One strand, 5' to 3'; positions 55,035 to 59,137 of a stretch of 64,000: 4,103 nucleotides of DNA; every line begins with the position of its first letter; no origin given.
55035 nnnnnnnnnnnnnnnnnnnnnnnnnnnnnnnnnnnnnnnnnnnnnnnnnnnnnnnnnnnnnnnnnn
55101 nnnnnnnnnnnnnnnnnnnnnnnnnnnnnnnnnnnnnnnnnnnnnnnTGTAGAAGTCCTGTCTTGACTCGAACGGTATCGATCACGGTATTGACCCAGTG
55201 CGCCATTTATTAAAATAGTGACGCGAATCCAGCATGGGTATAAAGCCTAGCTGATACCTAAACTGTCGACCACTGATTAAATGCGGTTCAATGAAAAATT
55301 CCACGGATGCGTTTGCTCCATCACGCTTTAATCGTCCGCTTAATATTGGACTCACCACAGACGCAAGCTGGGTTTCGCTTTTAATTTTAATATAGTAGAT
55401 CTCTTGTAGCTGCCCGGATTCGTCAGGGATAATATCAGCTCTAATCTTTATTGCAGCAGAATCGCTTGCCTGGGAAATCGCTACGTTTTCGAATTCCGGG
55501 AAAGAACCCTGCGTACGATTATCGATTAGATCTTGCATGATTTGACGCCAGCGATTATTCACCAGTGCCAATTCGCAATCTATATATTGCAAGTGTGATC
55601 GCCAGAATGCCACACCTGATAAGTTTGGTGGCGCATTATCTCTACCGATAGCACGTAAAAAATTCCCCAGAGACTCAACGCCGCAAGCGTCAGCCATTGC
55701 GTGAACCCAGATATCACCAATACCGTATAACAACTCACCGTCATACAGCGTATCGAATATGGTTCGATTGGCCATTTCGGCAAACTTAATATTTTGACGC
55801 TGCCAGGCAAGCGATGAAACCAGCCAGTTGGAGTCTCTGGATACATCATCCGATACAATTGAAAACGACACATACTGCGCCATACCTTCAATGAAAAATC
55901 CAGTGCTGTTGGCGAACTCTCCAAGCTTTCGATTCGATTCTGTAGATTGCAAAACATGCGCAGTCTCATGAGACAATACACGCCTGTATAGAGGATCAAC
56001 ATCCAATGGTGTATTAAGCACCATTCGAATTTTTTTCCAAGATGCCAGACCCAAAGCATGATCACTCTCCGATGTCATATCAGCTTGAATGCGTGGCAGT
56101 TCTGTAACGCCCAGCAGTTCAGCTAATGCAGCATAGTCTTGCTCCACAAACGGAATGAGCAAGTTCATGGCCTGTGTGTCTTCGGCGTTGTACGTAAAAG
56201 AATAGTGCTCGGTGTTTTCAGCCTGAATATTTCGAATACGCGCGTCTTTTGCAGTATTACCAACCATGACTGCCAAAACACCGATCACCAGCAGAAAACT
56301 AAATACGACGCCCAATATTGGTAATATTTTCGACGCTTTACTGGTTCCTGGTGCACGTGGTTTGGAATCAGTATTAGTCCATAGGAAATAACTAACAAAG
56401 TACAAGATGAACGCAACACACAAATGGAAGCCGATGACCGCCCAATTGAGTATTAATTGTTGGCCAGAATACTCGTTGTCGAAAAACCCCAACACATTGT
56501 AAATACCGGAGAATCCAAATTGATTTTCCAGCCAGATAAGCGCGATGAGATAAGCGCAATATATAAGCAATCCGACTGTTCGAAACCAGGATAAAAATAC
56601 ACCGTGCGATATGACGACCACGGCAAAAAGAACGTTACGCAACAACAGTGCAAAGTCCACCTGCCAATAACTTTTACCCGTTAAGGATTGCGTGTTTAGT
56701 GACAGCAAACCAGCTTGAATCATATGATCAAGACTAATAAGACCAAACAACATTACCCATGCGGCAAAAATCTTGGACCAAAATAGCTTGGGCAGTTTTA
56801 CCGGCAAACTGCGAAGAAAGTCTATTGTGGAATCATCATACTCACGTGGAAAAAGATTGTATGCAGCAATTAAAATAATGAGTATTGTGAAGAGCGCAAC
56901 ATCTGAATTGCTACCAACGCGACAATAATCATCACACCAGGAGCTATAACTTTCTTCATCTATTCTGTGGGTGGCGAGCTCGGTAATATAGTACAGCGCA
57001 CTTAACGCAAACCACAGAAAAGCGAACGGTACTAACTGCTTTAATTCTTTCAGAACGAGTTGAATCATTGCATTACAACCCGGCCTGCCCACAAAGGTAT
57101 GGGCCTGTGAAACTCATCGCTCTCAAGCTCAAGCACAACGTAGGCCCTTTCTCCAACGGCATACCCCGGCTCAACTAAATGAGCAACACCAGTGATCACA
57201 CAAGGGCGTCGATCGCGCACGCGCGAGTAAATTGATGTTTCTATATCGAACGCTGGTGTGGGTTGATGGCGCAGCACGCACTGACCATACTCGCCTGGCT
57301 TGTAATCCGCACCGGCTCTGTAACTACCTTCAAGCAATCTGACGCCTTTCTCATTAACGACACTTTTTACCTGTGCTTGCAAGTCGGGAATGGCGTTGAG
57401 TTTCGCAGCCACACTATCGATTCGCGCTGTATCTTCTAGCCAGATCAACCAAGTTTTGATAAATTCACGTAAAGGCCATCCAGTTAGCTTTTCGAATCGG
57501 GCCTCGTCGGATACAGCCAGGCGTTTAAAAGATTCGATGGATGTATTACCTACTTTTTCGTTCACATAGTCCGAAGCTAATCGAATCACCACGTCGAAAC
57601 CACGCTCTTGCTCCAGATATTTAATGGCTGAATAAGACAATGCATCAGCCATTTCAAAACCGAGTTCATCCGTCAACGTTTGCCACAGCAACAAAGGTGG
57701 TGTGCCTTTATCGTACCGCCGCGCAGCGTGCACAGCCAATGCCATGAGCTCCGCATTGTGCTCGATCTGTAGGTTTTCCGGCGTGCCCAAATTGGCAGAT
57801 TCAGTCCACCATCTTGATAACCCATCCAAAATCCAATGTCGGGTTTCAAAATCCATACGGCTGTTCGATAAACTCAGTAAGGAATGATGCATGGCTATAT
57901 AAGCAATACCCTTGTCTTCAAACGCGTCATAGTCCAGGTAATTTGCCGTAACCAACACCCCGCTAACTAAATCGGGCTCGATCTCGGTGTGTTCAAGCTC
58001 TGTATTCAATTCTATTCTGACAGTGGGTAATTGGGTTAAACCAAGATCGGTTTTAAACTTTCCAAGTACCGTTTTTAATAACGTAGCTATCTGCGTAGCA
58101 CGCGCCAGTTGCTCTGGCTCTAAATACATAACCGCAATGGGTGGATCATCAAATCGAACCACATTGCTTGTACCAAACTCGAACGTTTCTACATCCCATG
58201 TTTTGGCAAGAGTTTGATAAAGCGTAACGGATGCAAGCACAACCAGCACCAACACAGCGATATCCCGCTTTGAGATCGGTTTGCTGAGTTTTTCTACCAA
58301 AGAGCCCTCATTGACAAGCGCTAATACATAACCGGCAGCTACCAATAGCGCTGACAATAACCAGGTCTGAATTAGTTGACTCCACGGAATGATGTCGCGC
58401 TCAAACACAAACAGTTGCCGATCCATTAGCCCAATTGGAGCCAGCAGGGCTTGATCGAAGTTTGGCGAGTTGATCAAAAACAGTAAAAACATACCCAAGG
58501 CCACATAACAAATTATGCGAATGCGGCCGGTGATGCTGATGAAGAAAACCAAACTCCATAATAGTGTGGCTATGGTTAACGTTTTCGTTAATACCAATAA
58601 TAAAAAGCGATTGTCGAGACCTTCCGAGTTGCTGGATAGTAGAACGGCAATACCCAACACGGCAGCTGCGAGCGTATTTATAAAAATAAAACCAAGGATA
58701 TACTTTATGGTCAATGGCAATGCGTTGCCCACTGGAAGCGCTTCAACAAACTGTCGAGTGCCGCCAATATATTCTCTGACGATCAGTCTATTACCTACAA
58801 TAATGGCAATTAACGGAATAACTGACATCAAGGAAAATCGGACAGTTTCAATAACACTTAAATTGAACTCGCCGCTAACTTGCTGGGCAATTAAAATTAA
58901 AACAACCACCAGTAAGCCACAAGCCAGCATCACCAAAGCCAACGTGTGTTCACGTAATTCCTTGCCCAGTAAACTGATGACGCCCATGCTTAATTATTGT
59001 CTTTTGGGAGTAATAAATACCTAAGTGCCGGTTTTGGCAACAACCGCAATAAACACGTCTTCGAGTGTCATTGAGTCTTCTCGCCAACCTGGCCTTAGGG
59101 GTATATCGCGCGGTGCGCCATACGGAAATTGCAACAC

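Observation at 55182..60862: ABC system with paired permease-gluzincin fusions (one active, one dead) and DUF4159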

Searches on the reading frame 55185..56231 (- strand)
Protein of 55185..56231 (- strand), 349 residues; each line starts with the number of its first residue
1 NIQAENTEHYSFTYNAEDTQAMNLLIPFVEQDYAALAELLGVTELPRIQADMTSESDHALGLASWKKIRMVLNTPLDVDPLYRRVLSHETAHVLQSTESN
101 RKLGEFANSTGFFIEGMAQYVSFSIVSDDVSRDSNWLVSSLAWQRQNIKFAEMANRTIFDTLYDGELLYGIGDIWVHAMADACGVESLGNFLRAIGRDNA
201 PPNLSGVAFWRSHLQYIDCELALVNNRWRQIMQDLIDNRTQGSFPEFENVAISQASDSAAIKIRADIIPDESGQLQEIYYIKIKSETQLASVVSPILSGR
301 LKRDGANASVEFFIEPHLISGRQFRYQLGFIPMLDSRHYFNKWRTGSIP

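Call 31: search_solved_structures(query=A3, max_evalue=10, show_alignments=3)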
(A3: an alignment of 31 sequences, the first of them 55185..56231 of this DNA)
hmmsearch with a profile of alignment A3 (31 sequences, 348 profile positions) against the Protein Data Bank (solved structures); distinct sequences matched with E-value up to 10: 1.
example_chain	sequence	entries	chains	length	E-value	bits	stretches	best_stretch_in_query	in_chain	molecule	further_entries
3gse_A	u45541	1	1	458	1.3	11.5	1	24-104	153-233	Menaquinone-specific isochorismate synthase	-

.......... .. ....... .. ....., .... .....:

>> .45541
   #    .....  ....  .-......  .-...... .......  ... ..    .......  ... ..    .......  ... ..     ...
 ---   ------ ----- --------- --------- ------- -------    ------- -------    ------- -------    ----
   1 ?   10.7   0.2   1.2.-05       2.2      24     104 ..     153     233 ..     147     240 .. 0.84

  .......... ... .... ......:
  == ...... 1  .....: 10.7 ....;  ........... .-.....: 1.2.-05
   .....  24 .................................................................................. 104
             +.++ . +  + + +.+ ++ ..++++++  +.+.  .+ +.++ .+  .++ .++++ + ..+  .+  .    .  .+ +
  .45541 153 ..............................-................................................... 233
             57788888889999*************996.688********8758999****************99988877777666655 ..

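Call 39: search_protein_representatives(alignment_id=A3)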
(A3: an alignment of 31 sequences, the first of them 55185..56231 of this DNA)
Query: 31 sequences, 348 profile positions. Proteins with E-value up to 0.001 (for the whole library): 451; up to 1e-10: 360; up to 1e-30: 221. The best 150 are listed.
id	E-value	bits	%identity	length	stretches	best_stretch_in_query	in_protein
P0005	9.1e-151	518.4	-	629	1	2-348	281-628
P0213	1.7e-144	497.9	-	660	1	2-347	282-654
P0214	8.7e-131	452.7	-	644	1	3-347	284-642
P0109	1.2e-129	449.0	-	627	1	5-347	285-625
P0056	3.2e-128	444.3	-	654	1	2-347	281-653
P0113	2.9e-119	414.8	-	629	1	2-347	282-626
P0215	2.1e-118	412.0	-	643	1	2-348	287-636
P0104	4.6e-118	410.9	-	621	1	7-347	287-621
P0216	9.9e-116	403.2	-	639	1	5-347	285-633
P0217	1.1e-108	380.1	-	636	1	4-348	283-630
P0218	4.9e-106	371.4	-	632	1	2-347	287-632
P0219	6.5e-106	371.0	-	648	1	1-348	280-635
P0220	3.0e-103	362.2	-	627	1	5-348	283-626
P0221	1.1e-100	353.7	-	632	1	3-348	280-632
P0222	8.2e-99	347.6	-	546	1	3-346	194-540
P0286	3.5e-53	197.5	-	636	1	3-348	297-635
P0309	6.5e-48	180.2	-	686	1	6-238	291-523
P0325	1.2e-45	172.8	-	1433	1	5-348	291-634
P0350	2.2e-42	162.0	-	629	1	5-238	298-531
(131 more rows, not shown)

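Call 42: find_encoding_contigs(protein=P0325, flank=6000, max_places=2)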
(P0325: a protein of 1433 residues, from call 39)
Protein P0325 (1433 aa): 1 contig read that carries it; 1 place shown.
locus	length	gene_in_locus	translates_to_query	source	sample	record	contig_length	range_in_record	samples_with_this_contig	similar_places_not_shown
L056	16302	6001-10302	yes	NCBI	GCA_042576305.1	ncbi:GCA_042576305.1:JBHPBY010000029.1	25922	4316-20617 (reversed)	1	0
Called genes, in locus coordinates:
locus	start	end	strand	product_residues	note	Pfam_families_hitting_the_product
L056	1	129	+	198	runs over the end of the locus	PF00130:C1_1 (faint), PF14446:Prok-RING_1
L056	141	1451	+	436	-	PF14446:Prok-RING_1, PF00089:Trypsin, PF13365:Trypsin_2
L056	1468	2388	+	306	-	PF00179:UQ_con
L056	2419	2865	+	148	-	PF10825:DUF2752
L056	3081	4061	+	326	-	PF00005:ABC_tran, PF13304:AAA_21 (faint)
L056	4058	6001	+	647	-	PF12730:ABC2_membrane_4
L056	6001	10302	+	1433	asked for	PF12730:ABC2_membrane_4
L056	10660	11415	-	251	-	PF02353:CMAS (faint), PF13489:Methyltransf_23 (weak), PF01209:Ubie_methyltran (weak), PF13649:Methyltransf_25, PF13847:Methyltransf_31, PF08241:Methyltransf_11, PF08242:Methyltransf_12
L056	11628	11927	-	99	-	PF05016:ParE_toxin (weak)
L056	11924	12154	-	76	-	PF09720:Unstab_antitox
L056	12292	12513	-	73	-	-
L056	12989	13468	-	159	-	PF01502:PRA-CH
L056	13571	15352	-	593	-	PF02543:Carbam_trans_N, PF16861:Carbam_trans_C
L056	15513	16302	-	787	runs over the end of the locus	-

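Call 48: search_protein_families(library=pfam, alignment_id=A3, max_evalue=1)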
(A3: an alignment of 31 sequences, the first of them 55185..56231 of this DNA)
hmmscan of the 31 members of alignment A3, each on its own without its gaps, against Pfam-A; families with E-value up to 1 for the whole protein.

A. member 1, window:55185-56231:- (349 aa): 3 families
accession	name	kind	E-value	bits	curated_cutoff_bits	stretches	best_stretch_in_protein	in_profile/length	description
PF19527.4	DUF6055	-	0.0041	16.6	27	1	83-130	129-179/417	Family of unknown function (DUF6055)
PF10263.15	SprT-like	-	0.17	12.2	25.6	1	44-100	17-79/108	SprT-like family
PF19928.4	DUF6391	-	0.27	11.9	33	1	86-119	8-42/134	Domain of unknown function (DUF6391)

B. families by the number of members that match (of 31 scanned): 21 families
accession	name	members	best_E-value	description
PF19527.4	DUF6055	27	9.1e-06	Family of unknown function (DUF6055)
PF13699.11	eCIS_core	19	0.00091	eCIS core domain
PF10263.15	SprT-like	18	0.00075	SprT-like family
PF04450.18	BSP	5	0.0057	Peptidase of plants and bacteria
PF20573.4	DUF6782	4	0.079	Putative metallopeptidase family (DUF6782)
PF10026.15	DUF2268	3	0.046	Predicted Zn-dependent protease (DUF2268)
PF14579.12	HHH_6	2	0.0044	Helix-hairpin-helix motif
PF01435.24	Peptidase_M48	2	0.005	Peptidase family M48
PF02468.20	PsbN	1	0.0054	Photosystem II reaction centre N protein (psbN)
PF01752.23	Peptidase_M9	1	0.042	Collagenase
PF06114.19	Peptidase_M78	1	0.1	IrrE N-terminal-like domain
PF23452.1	HPAT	1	0.11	Hydroxyproline O-arabinosyltransferase family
PF22952.2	KH_11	1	0.12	Eukaryotic type KH-domain (KH-domain type I)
PF25345.1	PH_EXO84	1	0.12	PH domain found in exocyst complex component Exo84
PF13752.12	DUF4165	1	0.12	Domain of unknown function (DUF4165)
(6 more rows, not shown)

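Call 62: find_encoding_contigs(protein=P0286, flank=7000, max_places=2)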
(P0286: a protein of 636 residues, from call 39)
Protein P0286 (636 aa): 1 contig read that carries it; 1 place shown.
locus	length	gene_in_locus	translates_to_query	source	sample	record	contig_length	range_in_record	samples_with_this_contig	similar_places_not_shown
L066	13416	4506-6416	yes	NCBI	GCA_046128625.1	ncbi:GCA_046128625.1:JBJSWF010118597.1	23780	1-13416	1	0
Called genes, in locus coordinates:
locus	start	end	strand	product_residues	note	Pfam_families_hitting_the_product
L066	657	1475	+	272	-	-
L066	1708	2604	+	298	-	PF00005:ABC_tran, PF13304:AAA_21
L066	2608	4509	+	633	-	-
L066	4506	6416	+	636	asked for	PF12679:ABC2_membrane_2, PF12730:ABC2_membrane_4 (weak)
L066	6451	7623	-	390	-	PF00202:Aminotran_3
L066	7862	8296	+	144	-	PF01641:SelR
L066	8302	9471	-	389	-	PF18030:Rimk_N, PF02655:ATP-grasp_3 (weak), PF08443:RimK, PF02955:GSH-S_ATP, PF02080:TrkA_C (weak)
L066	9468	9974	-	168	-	PF05618:RimB-like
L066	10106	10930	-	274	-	PF00990:GGDEF (faint)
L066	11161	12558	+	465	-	PF00672:HAMP, PF00512:HisKA, PF02518:HATPase_c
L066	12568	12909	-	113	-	PF00072:Response_reg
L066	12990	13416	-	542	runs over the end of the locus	PF00072:Response_reg, PF00158:Sigma54_activat, PF14532:Sigma54_activ_2, PF07728:AAA_5, PF25601:AAA_lid_14, PF02954:HTH_8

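Call 72: search_protein_families(library=pfam, proteins=[L056:6001-10302:+], max_evalue=0.01)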
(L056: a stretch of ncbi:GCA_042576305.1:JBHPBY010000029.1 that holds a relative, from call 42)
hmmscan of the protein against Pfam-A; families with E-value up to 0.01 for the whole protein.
L056:6001-10302:+ (1433 aa): 2 families
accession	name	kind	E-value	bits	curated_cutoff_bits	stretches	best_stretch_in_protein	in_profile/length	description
PF12730.13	ABC2_membrane_4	-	3.2e-08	34.2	27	1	4-169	9-167/179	ABC-2 family transporter protein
PF12679.13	ABC2_membrane_2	-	7.7e-05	22.5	27.2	1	13-215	26-219/283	ABC-2 family transporter protein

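Call 90: find_encoding_contigs(protein=P0350, flank=6000, max_places=1)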
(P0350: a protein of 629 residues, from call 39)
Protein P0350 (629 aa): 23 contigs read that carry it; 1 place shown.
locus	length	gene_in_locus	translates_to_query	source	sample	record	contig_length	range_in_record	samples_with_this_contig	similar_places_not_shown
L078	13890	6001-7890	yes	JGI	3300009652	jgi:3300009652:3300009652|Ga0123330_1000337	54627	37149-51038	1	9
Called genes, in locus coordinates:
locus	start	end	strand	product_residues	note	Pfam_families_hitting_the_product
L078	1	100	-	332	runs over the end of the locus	PF01261:AP_endonuc_2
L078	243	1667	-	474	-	PF01408:GFO_IDH_MocA, PF19051:GFO_IDH_MocA_C2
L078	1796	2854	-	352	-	-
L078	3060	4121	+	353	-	PF00005:ABC_tran, PF13304:AAA_21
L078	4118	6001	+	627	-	PF12730:ABC2_membrane_4, PF13346:ABC2_membrane_5 (weak)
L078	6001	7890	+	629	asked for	PF12679:ABC2_membrane_2, PF12730:ABC2_membrane_4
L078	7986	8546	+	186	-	PF07638:Sigma70_ECF, PF04542:Sigma70_r2, PF08281:Sigma70_r4_2, PF04545:Sigma70_r4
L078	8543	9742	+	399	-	-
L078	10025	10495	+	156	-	-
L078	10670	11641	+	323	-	PF01261:AP_endonuc_2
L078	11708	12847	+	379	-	-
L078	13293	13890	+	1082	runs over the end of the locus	PF08309:LVIVD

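Call 91: find_encoding_contigs(protein=P0309, flank=6000, max_places=1)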
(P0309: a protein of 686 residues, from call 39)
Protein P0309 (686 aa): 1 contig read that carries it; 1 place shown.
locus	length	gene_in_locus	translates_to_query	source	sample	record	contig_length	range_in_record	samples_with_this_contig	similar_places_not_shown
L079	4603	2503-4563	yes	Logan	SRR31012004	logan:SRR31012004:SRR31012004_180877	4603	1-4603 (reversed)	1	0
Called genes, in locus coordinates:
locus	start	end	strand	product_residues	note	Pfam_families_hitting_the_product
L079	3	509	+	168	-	?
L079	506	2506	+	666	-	-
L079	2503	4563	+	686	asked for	-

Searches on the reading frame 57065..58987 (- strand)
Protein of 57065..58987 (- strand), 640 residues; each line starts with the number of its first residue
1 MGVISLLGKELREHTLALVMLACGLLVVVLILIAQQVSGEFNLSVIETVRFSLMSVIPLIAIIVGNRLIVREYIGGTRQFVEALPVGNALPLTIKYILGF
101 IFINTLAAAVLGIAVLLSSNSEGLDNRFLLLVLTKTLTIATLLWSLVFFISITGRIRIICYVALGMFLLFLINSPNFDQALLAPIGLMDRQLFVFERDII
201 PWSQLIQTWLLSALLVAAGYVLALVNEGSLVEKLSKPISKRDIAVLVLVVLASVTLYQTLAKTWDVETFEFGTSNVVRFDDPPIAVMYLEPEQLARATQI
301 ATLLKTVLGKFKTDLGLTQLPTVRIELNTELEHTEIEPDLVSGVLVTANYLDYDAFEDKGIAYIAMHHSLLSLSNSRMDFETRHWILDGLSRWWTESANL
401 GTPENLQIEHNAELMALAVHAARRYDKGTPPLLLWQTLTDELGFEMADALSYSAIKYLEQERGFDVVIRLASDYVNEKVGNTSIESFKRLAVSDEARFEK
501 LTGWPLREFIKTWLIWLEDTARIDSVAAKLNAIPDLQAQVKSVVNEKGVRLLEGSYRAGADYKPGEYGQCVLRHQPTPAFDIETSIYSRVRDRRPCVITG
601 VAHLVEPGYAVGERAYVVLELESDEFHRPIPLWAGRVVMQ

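Call 4: search_protein_families(library=pfam, proteins=[window:57065-58987:-], max_evalue=0.1)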
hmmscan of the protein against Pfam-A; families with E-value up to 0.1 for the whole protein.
window:57065-58987:- (640 aa): 1 family
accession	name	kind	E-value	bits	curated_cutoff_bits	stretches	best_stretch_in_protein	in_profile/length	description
PF12730.13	ABC2_membrane_4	-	0.011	16.2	27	1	14-152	13-157/179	ABC-2 family transporter protein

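Call 5: search_protein_families(library=ncbifam, proteins=[window:57065-58987:-], max_evalue=0.1)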
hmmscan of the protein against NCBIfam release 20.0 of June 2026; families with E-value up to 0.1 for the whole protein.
window:57065-58987:- (640 aa): 0 families

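Call 12: find_homologous_proteins(query=window:57065-58987:-)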
Query window:57065-58987:- (640 aa): 92 proteins with E <= 0.001 among 8000 candidates.
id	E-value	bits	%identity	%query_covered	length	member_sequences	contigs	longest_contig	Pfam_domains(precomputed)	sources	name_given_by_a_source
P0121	0.0e+0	1406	100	100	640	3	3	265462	-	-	-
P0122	0.0e+0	1226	86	100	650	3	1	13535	-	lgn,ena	-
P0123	0.0e+0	1130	79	100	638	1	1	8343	-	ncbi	-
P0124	2.3e-209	715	52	100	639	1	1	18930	PF12730.14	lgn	-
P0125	5.0e-209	714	52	100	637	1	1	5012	PF12730.14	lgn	-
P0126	1.7e-208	712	50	100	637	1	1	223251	PF12730.14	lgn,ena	-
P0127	1.7e-207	709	52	100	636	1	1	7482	PF12730.14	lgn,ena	-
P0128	2.4e-207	709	51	100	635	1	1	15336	PF12730.14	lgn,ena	-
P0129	1.2e-206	706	52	100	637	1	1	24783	PF12730.14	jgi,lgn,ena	-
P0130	1.1e-205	703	51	100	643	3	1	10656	PF12730.14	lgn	-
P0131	6.0e-205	701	50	100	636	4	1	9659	PF12730.14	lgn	-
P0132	1.9e-204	699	52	100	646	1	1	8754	PF12730.14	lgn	-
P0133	3.6e-204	698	51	100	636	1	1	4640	PF12730.14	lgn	-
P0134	8.3e-204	697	50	100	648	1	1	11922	PF12730.14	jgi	-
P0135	1.7e-202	693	50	100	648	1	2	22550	PF12730.14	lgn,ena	-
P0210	1.8e-53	200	27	99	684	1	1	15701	-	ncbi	-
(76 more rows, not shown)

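Call 35: predict_structure(alignment_id=A2)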
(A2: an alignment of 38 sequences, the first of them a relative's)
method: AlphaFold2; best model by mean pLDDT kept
length: 640 residues; sequences in the alignment: 38
mean_pLDDT: 84.8   pTM: 0.64
mean pLDDT of the five models: 84.8, 82.6, 81.1, 81.1, 79.8
residues with pLDDT >= 90: 278; 70-90: 289; 50-70: 71; < 50: 2
segments of 3 or more residues with pLDDT < 50: none
pLDDT, mean of each block of 10 residues (from residue 1): 81 89 90 83 80 84 84 55 60 90 94 85 82 92 94 79 81 74 80 65 92 93 68 62 72 71 59 84 93 95 94 90 93 89 91 93 94 82 89 83 82 96 84 86 91 96 93 79 69 85 94 96 96 92 91 92 83 84 71 90 90 90 93 90
secondary structure, 60 per line:
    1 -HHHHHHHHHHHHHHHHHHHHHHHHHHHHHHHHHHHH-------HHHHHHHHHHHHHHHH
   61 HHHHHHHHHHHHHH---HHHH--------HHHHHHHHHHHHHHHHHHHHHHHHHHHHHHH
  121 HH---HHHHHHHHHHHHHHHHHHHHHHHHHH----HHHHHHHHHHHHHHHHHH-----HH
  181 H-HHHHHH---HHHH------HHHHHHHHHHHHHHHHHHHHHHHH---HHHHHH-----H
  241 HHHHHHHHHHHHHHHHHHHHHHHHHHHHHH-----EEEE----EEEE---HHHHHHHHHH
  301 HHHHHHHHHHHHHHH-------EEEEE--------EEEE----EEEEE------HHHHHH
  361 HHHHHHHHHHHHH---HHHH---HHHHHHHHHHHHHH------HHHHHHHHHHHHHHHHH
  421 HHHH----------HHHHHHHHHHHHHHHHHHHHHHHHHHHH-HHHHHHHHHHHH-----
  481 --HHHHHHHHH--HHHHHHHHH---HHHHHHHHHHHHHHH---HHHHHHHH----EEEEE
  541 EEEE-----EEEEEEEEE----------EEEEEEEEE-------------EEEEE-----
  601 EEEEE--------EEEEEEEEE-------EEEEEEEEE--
elements in order: H2-37 H45-74 H78-81 H90-122 H126-151 H156-173 H183-188 H192-195 H202-225 H229-234 H240-270 E276-279 E284-287 H291-315 E323-327 E336-339 E344-348 H355-373 H377-380 H384-397 H404-424 H435-462 H464-475 H483-491 H494-502 H506-520 H524-531 E536-544 E550-558 E569-577 E591-595 E601-605 E614-622 E630-638

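Call 38: fold_search(model_id=the predicted structure, library=pdb)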
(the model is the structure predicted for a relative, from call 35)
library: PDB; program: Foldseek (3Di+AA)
matches with E <= 10: 587; with E <= 0.001: 4
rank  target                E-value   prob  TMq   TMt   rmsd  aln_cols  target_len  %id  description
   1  2yd0_A                5.3e-05  1.00  0.23  0.18  17.9       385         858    9  Crystal structure of the soluble domain of human endoplasmic reticulum aminopeptidase 1 ERAP1 (released 2011-04-13)
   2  7v9o                  3.4e-04  1.00  0.26  0.20  18.5       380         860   13  Crystal structure of the lanthipeptide zinc-metallopeptidase EryP mutant E802R from saccharopolyspora erythraea (released 2022-05-11)
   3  6m8p_A                4.0e-04  1.00  0.25  0.19  17.4       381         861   10  Human ERAP1 bound to phosphinic pseudotripeptide inhibitor DG013 (released 2019-12-18)
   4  4z7i_A                9.3e-04  1.00  0.22  0.17  17.8       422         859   10  Crystal structure of insulin regulated aminopeptidase in complex with ligand (released 2015-08-26)
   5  8k1p_A                5.6e-03  1.00  0.28  0.34  27.1       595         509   13  mycobacterial efflux pump, ADP+vanadate bound state (released 2024-07-17)
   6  8k1o_A                1.1e-02  0.99  0.26  0.31  27.5       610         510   13  mycobacterial efflux pump, AMPPNP bound state (released 2024-07-17)
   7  5lg6_B                1.3e-02  0.95  0.19  0.15  18.3       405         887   12  Structure of the deglycosylated porcine aminopeptidase N ectodomain (released 2017-04-12)
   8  5kuk                  1.7e-02  0.75  0.13  0.22  23.4       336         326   13  Crystal Structure of Inward Rectifier Kir2.2 K62W Mutant (released 2016-08-10)
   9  3jcm_N                2.1e-02  0.51  0.13  0.06  20.5       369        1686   11  Cryo-EM structure of the spliceosomal U4/U6.U5 tri-snRNP (released 2016-02-24)
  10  3spg                  2.5e-02  0.66  0.13  0.22  23.7       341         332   12  Inward rectifier potassium channel Kir2.2 R186A mutant in complex with PIP2 (released 2011-08-24)
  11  3spi                  2.5e-02  0.63  0.13  0.21  24.0       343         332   12  Inward rectifier potassium channel Kir2.2 in complex with PIP2 (released 2011-08-24)
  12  8k1m_B                2.9e-02  0.97  0.27  0.32  25.4       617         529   13  mycobacterial efflux pump, apo state (released 2024-07-17)
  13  6m84                  3.1e-02  0.60  0.13  0.21  23.7       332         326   11  Crystal structure of cKir2.2 force open mutant in complex with PI(4,5)P2 (released 2019-09-04)
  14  8k1n_C                4.3e-02  0.98  0.27  0.32  25.7       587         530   11  mycobacterial efflux pump, substrate-bound state (released 2024-07-17)
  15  7qba_E                4.4e-02  1.00  0.28  0.60   5.4       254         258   15  CryoEM structure of the ABC transporter NosDFY complexed with nitrous oxide reductase NosZ (released 2022-08-03)
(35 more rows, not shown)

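Call 61: find_encoding_contigs(protein=P0210, flank=7000, max_places=2)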
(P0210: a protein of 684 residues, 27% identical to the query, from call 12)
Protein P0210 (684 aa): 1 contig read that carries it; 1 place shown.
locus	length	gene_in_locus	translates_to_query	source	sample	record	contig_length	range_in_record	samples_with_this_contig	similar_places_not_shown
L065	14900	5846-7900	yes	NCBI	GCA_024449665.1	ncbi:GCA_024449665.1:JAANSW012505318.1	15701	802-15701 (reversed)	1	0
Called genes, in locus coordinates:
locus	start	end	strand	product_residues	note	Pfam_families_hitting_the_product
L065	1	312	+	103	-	?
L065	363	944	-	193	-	-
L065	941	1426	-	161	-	PF08281:Sigma70_r4_2, PF04545:Sigma70_r4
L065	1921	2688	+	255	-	-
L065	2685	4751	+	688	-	PF13476:AAA_23 (weak)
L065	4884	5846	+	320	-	PF00005:ABC_tran, PF13304:AAA_21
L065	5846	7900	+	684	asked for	-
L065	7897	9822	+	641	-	PF12679:ABC2_membrane_2, PF12730:ABC2_membrane_4 (weak)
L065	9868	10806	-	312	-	PF00892:EamA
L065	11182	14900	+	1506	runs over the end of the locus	?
